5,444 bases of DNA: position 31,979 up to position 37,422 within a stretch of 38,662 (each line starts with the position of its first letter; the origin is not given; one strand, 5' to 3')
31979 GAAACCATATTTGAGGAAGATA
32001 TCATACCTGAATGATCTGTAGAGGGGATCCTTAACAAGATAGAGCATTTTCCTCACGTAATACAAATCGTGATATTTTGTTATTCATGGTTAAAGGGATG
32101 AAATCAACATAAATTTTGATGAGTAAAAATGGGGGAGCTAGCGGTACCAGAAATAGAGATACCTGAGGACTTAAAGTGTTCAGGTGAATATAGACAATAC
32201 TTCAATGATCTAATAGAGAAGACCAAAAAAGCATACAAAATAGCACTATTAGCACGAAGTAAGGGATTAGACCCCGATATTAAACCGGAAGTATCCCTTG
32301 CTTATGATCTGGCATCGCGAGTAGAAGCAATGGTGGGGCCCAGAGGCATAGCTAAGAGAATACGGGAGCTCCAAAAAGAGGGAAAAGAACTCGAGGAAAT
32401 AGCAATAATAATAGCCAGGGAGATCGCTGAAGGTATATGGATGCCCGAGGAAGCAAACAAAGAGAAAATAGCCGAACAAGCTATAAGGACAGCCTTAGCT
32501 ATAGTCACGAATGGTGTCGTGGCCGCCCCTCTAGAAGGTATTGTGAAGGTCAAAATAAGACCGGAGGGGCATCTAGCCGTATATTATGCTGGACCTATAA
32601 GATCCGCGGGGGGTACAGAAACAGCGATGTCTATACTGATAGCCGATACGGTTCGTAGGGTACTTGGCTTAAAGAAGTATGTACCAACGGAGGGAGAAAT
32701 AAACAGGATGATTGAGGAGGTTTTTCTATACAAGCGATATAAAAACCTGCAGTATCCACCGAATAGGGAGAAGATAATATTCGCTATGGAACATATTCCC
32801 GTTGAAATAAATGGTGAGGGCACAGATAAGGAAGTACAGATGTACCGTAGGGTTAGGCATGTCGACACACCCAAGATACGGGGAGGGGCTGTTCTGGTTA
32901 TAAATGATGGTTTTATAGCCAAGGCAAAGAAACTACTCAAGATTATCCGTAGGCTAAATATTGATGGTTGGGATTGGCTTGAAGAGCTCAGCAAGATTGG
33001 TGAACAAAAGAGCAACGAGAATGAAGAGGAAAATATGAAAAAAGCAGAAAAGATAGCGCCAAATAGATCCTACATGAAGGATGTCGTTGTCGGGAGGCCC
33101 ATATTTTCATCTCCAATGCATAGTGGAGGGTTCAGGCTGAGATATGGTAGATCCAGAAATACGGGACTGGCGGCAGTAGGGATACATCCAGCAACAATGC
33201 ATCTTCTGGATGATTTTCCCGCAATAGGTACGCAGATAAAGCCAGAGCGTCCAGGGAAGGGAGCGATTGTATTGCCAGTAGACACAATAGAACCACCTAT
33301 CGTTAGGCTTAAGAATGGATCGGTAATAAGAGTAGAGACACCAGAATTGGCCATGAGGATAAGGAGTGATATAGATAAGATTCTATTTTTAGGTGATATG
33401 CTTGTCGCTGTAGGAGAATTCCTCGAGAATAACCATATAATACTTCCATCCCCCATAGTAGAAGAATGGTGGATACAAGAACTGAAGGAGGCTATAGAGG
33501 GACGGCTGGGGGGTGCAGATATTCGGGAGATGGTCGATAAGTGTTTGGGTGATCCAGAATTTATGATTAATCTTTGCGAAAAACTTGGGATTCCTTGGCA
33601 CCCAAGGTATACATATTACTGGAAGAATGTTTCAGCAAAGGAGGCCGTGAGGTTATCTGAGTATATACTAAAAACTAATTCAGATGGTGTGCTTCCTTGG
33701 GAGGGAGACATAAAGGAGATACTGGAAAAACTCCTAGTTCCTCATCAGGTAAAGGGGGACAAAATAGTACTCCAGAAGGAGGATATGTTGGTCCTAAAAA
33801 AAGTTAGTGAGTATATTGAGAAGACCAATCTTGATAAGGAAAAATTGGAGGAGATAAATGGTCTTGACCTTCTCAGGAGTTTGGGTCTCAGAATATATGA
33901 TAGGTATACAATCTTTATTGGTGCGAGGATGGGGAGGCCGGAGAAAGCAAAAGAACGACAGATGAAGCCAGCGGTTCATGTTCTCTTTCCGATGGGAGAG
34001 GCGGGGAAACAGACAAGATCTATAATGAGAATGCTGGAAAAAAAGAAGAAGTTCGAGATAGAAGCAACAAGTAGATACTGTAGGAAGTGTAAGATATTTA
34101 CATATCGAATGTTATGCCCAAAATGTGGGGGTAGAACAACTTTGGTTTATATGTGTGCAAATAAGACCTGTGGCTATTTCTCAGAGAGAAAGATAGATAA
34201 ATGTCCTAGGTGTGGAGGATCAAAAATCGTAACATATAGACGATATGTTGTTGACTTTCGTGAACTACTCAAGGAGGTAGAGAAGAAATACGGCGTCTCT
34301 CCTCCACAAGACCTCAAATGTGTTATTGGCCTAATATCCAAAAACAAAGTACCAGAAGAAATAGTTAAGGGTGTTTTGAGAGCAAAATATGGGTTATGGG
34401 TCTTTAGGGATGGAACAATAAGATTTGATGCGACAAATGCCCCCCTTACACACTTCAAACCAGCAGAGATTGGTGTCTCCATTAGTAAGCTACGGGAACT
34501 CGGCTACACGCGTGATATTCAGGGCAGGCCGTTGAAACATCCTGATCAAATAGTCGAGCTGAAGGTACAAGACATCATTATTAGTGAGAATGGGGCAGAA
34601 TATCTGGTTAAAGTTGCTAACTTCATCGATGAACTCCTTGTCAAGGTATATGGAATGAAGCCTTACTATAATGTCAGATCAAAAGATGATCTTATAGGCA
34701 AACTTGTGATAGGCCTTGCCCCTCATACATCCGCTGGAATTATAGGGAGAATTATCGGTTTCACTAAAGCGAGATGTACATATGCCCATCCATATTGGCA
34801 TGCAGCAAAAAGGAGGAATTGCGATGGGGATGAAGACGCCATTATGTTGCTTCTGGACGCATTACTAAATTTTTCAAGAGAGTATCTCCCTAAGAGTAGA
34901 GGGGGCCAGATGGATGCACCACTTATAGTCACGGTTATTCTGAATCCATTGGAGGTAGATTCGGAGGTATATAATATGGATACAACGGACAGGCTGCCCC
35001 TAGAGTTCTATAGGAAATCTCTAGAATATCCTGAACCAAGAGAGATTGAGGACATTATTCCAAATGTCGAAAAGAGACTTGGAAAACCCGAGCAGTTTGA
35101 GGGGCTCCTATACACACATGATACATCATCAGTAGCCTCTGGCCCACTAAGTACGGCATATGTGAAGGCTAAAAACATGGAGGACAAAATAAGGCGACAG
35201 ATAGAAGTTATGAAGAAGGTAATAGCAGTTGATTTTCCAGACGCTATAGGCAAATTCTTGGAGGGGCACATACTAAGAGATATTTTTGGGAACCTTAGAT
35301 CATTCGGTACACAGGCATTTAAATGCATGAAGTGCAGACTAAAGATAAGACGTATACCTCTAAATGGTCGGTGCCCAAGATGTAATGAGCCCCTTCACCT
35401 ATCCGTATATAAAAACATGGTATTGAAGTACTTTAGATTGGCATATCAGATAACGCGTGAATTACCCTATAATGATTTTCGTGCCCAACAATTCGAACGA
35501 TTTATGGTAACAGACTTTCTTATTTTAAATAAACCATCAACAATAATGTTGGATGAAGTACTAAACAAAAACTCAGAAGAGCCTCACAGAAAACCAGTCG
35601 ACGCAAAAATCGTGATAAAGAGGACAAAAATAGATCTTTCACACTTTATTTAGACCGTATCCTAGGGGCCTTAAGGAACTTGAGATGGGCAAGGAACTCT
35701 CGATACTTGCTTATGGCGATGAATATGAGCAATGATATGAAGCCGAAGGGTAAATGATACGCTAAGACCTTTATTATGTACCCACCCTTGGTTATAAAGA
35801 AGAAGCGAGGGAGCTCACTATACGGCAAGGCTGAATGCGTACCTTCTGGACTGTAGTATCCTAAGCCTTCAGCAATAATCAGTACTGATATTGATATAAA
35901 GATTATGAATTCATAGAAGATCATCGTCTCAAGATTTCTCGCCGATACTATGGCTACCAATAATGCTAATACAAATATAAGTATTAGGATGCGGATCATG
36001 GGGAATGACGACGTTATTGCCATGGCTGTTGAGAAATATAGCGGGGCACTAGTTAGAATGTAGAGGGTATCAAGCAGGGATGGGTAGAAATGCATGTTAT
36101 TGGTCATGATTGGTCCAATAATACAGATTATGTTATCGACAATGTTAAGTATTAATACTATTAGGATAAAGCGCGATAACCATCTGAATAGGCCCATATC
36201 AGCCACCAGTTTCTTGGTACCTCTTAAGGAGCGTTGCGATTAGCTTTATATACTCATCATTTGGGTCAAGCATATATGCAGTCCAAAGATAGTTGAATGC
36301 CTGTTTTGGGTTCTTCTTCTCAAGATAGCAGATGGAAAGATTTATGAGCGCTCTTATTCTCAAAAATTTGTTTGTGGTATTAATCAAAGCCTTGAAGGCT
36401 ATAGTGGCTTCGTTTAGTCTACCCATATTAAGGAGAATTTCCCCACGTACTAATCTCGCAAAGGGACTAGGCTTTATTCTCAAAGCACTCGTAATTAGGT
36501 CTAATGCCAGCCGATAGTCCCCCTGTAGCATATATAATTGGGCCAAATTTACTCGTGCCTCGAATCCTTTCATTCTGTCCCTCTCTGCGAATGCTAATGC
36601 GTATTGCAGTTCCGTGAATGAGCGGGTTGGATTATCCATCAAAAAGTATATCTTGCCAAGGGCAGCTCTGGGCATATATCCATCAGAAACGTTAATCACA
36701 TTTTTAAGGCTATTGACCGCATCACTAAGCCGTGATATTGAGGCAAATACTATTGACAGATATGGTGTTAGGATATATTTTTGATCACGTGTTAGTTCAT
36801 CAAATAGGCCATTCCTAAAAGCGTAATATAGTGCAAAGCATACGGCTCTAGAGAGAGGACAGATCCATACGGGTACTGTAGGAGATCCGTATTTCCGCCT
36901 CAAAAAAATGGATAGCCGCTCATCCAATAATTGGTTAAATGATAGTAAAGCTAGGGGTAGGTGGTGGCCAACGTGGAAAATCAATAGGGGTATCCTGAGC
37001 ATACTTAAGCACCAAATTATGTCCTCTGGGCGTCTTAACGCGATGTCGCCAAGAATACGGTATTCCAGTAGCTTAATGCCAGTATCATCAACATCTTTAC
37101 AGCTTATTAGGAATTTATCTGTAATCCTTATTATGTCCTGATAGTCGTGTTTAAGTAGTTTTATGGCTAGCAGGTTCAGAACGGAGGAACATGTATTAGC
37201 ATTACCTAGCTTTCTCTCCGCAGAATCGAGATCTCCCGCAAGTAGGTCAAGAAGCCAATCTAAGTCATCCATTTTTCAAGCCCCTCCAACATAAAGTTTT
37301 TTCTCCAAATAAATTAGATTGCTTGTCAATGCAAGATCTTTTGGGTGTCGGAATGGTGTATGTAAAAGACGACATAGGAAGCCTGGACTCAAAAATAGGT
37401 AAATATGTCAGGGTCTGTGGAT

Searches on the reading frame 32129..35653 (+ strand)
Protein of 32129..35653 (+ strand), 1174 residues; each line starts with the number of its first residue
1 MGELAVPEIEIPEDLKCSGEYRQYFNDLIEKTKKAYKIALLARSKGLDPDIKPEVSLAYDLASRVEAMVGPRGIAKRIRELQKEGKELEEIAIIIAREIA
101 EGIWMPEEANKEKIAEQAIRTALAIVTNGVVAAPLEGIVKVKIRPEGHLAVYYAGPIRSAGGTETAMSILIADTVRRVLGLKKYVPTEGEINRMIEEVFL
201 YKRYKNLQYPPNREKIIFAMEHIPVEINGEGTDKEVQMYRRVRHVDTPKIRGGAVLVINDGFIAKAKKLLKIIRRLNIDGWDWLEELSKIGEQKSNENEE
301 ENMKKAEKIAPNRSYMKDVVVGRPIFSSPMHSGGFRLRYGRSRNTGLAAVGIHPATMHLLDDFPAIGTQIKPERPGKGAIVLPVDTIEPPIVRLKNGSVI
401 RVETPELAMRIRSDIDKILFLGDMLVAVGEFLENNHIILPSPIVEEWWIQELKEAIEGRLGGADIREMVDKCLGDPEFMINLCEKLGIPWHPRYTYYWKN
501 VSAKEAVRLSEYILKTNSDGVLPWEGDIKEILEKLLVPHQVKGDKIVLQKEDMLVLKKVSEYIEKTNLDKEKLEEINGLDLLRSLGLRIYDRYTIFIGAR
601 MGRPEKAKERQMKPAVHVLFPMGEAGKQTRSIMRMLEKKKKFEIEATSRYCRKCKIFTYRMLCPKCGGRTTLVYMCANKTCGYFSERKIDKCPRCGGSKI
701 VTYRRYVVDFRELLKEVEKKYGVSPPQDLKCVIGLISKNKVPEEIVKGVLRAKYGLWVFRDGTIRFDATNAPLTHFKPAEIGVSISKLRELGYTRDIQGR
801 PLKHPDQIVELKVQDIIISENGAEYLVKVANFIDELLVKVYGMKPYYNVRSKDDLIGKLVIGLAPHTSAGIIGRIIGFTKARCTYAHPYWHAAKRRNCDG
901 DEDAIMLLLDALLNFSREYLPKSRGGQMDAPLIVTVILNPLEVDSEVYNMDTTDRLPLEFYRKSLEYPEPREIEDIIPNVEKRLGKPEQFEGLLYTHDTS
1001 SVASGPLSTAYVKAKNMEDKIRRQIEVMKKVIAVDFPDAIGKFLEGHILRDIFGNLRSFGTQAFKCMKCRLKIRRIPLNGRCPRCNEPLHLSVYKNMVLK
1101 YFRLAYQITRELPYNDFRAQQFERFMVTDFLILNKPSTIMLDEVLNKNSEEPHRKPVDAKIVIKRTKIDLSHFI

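Call 15: search_protein_families(library=pfam, proteins=[window:32129-35653:+], max_evalue=0.001)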
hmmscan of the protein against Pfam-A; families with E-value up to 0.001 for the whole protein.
window:32129-35653:+ (1174 aa): 3 families
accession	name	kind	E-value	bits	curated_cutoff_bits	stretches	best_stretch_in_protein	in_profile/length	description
PF24846.1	PolC_DP2_cat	-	9.2e-141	468.5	24.3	1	726-1020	5-299/299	DNA polymerase II large subunit DP2, catalytic domain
PF24844.1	PolC_DP2_central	-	4.1e-124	414.7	24.3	1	304-679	3-366/372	DNA polymerase II large subunit DP2, central domain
PF03833.19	PolC_DP2_N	-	8.8e-94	314.1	24.3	1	23-289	1-270/271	DNA polymerase II large subunit DP2, N-terminal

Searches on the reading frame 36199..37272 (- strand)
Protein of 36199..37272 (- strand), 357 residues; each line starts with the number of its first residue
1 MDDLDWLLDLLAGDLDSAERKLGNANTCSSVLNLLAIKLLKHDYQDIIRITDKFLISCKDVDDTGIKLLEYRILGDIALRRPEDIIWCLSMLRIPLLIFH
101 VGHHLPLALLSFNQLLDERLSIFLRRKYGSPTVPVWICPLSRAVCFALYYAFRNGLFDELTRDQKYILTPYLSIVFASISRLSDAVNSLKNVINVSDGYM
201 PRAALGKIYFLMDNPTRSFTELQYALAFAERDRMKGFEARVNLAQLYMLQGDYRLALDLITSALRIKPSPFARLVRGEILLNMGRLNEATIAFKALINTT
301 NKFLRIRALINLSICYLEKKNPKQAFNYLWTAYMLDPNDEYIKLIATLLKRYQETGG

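Call 15: search_protein_families(library=pfam, proteins=[window:36199-37272:-], max_evalue=0.001)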
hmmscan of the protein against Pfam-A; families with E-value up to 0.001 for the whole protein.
window:36199-37272:- (357 aa): 10 families
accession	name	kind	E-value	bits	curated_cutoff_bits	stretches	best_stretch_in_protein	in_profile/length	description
PF07719.23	TPR_2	-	2e-11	43.5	27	0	238-269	2-33/34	Tetratricopeptide repeat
PF00515.34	TPR_1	-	1.3e-10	41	27.8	1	238-269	2-33/34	Tetratricopeptide repeat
PF13181.12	TPR_8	-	1e-09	38.2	25.7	0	238-269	2-33/34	Tetratricopeptide repeat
PF13424.12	TPR_12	-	1.5e-09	38.4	30.1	1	204-268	6-76/77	Tetratricopeptide repeat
PF14559.12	TPR_19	-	5.3e-07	30.3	25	0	248-309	2-64/68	Tetratricopeptide repeat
PF12895.13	ANAPC3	-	1.9e-06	28.5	27.2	1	234-294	20-80/82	Anaphase-promoting complex, cyclosome, subunit 3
PF13428.12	TPR_14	-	4.5e-05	24.2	23.5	0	238-273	2-38/44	Tetratricopeptide repeat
PF13432.12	TPR_16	-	5.8e-05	23.9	32.7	0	242-296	2-57/65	Tetratricopeptide repeat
PF13176.12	TPR_7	-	7.4e-05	23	27.9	0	241-269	3-31/36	Tetratricopeptide repeat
PF09976.15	TPR_21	-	0.00014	22.1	25.5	1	212-302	89-178/193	Tetratricopeptide repeat-like domain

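Call 94: search_protein_families(library=padloc, proteins=[window:36199-37272:-], max_evalue=0.0001)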
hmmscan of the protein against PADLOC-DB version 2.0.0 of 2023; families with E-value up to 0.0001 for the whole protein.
window:36199-37272:- (357 aa): 1 family
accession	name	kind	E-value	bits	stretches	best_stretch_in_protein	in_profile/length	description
PDLC01172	TPR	-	3.1e-05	21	1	204-328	263-384/448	TPR repeats containing protein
